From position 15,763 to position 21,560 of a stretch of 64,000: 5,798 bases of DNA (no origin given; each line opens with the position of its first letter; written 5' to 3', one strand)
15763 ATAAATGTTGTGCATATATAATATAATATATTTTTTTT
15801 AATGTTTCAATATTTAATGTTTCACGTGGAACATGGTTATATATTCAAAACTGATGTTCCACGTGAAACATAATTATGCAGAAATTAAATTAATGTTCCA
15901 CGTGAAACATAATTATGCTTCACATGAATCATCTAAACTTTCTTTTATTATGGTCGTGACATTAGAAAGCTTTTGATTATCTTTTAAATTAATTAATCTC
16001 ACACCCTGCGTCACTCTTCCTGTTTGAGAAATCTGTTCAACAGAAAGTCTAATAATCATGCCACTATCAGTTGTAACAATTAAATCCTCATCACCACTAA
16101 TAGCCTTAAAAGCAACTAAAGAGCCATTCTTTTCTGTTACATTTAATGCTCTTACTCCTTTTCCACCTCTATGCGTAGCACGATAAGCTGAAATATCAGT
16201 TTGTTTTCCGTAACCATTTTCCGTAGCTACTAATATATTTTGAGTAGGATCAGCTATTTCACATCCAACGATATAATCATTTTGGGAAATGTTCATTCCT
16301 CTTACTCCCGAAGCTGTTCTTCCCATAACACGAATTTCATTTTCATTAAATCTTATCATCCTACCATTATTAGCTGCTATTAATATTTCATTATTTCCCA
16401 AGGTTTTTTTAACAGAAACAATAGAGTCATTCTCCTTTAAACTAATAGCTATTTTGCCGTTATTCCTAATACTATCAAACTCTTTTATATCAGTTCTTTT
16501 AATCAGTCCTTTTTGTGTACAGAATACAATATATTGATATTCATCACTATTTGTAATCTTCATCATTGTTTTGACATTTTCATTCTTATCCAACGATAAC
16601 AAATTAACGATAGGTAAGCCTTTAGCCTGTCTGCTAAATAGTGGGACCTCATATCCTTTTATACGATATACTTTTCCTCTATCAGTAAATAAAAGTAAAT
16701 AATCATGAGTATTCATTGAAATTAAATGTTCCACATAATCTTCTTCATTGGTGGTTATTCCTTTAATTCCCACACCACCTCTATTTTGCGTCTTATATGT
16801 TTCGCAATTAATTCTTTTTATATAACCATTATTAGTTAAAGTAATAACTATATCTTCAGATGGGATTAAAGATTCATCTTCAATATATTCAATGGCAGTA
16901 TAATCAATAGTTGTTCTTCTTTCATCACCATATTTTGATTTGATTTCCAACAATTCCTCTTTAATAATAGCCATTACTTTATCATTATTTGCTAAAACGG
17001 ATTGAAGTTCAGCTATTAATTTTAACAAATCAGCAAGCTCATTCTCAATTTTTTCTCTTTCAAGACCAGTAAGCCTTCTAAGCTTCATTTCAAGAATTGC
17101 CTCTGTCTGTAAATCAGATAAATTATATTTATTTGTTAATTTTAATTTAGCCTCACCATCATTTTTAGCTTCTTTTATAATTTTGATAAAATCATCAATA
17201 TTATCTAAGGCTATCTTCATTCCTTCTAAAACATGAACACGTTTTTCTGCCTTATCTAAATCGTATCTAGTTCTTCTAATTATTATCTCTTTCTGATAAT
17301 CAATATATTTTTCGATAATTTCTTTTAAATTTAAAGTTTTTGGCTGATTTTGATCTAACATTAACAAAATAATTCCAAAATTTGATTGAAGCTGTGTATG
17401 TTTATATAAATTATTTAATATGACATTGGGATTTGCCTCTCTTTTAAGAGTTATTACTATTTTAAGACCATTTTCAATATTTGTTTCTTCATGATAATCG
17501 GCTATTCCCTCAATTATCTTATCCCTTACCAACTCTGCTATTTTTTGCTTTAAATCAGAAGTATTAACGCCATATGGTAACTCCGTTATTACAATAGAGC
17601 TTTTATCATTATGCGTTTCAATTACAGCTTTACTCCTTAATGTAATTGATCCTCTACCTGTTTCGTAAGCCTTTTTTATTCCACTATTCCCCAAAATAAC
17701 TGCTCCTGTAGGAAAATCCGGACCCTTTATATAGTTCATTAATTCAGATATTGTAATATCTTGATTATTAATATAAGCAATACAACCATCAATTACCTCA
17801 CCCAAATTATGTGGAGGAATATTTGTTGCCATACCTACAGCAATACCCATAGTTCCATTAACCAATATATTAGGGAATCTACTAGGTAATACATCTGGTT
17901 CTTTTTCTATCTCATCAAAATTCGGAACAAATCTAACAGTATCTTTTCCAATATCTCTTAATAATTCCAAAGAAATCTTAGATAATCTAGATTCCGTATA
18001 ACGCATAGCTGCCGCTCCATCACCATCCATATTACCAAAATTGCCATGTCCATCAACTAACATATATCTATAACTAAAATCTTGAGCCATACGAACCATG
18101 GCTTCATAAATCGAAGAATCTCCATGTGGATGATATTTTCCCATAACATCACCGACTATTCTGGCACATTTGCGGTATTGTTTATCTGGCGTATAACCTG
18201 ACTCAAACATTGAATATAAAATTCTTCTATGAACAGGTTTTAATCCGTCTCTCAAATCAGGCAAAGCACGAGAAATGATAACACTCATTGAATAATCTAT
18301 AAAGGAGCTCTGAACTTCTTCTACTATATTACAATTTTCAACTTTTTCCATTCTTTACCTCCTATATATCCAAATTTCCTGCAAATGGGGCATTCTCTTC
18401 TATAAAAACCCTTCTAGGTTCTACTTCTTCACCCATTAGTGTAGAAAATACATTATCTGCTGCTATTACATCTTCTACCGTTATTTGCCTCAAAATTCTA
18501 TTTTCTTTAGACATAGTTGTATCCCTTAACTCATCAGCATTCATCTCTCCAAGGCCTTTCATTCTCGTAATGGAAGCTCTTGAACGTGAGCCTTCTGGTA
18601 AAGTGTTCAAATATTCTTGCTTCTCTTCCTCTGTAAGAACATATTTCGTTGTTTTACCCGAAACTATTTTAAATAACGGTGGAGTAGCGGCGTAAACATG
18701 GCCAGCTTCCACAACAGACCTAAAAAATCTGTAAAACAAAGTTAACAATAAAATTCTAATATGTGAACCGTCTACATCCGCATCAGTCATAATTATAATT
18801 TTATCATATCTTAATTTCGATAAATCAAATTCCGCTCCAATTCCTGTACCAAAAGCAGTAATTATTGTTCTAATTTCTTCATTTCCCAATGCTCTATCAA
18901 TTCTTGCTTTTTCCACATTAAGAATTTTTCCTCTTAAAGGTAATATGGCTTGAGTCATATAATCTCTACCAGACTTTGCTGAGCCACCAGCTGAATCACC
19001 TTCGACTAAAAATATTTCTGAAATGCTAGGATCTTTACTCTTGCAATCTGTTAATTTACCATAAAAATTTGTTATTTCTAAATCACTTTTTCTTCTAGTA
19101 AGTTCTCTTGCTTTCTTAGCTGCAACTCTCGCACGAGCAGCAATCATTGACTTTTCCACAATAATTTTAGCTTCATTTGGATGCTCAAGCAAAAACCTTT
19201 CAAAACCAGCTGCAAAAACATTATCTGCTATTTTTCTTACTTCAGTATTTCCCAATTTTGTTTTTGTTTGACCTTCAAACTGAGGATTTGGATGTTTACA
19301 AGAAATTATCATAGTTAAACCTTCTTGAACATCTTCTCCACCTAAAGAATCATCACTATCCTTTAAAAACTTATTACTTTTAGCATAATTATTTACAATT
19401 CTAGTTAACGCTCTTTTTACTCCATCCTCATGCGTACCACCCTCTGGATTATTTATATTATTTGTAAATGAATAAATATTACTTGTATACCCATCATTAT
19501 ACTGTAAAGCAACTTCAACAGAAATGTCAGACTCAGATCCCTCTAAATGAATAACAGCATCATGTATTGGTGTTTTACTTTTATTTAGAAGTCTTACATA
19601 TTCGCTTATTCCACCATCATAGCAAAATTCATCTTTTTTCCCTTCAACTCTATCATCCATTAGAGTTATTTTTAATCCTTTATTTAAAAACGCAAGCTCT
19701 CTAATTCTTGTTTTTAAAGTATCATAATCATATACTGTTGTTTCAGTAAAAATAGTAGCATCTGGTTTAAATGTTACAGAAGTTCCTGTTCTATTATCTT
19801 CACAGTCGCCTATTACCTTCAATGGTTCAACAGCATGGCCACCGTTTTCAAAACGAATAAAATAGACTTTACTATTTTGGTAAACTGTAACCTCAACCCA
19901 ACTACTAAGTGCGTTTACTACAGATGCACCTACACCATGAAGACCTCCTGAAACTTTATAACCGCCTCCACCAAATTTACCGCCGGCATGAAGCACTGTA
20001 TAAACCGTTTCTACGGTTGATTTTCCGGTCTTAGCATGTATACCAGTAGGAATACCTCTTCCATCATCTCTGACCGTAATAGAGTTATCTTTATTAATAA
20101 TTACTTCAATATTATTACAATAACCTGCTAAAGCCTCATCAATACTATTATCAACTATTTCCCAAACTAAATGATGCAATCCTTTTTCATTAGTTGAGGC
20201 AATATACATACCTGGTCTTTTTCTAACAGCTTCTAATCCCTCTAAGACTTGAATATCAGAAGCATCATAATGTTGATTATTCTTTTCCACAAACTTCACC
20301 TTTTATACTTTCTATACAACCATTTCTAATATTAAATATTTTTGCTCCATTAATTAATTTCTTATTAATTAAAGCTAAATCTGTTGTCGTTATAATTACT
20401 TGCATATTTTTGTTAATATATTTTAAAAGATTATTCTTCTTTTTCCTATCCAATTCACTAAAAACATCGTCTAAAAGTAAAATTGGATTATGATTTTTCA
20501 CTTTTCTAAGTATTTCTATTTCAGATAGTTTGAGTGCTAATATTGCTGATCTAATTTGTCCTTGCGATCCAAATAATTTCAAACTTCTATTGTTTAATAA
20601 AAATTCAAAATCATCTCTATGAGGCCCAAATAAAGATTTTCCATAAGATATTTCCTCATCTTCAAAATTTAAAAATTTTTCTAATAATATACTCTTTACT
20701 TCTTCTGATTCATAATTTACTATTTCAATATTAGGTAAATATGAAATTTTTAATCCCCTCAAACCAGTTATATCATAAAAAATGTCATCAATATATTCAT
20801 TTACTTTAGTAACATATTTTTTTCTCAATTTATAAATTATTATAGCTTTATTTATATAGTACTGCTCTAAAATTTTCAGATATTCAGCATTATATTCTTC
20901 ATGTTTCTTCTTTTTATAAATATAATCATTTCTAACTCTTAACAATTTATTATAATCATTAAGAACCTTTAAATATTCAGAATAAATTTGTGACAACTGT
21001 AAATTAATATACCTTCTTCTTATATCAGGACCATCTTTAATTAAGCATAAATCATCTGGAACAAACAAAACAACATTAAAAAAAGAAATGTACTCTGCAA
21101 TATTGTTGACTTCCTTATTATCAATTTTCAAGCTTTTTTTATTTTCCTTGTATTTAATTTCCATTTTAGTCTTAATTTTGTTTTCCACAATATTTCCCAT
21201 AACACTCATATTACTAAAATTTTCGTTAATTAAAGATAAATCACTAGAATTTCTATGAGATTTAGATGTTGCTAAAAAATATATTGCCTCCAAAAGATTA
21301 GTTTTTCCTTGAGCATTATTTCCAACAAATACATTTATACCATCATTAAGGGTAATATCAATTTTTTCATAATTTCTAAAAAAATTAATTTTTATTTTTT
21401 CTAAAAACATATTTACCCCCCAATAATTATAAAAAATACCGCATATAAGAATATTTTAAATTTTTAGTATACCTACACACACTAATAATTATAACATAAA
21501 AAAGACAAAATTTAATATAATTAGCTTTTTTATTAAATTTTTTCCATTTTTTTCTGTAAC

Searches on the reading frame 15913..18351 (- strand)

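Call 99: search_protein_families(library=pfam, proteins=[window:15913-18351:-], max_evalue=0.00001)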
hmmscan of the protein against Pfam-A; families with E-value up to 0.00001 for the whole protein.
window:15913-18351:- (812 aa): 2 families
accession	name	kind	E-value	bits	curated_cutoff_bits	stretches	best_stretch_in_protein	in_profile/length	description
PF00521.26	DNA_topoisoIV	-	5.5e-168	559.7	31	1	28-467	1-431/432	DNA gyrase/topoisomerase IV, subunit A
PF03989.18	DNA_gyraseA_C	-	5.2e-77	253.5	27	6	655-699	2-46/48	DNA gyrase C-terminal domain, beta-propeller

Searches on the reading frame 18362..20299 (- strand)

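Call 99: search_protein_families(library=pfam, proteins=[window:18362-20299:-], max_evalue=0.00001)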
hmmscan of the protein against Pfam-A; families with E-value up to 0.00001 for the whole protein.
window:18362-20299:- (645 aa): 4 families
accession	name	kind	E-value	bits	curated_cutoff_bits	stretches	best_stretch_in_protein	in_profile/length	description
PF00204.31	DNA_gyraseB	-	4.9e-62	208.9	27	1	230-399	1-172/173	DNA gyrase B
PF00986.26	DNA_gyraseB_C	-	5.7e-24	84.5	29.8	1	573-634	2-63/63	DNA gyrase B subunit, carboxyl terminus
PF01751.28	Toprim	-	5.5e-18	65.4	23.1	1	428-536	1-92/96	Toprim domain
PF02518.31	HATPase_c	-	2e-16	60.8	26.4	1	37-181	2-109/111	Histidine kinase-, DNA gyrase B-, and HSP90-like ATPase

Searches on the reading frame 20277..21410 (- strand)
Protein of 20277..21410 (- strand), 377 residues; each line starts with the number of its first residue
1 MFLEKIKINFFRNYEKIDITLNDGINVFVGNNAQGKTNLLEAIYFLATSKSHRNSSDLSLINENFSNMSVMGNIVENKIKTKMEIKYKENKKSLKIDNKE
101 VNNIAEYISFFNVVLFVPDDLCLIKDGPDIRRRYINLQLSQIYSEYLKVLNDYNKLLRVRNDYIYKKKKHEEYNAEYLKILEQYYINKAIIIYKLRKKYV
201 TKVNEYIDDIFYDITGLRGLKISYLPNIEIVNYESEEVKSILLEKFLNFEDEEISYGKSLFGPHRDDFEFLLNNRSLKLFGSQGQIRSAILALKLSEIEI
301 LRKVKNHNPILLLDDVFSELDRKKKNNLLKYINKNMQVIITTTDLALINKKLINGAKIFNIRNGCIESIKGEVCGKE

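Call 99: search_protein_families(library=pfam, proteins=[window:20277-21410:-], max_evalue=0.00001)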
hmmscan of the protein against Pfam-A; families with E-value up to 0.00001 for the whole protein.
window:20277-21410:- (377 aa): 3 families
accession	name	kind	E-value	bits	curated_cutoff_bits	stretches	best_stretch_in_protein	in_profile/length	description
PF02463.25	SMC_N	-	3.1e-21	76.3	40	1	2-351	1-205/220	RecF/RecN/SMC N terminal domain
PF13476.12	AAA_23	-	5.2e-09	37.5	27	1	5-205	1-191/201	AAA domain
PF13304.12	AAA_21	-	1.1e-06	29.3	27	0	25-52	1-26/304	AAA domain, putative AbiEii toxin, Type IV TA system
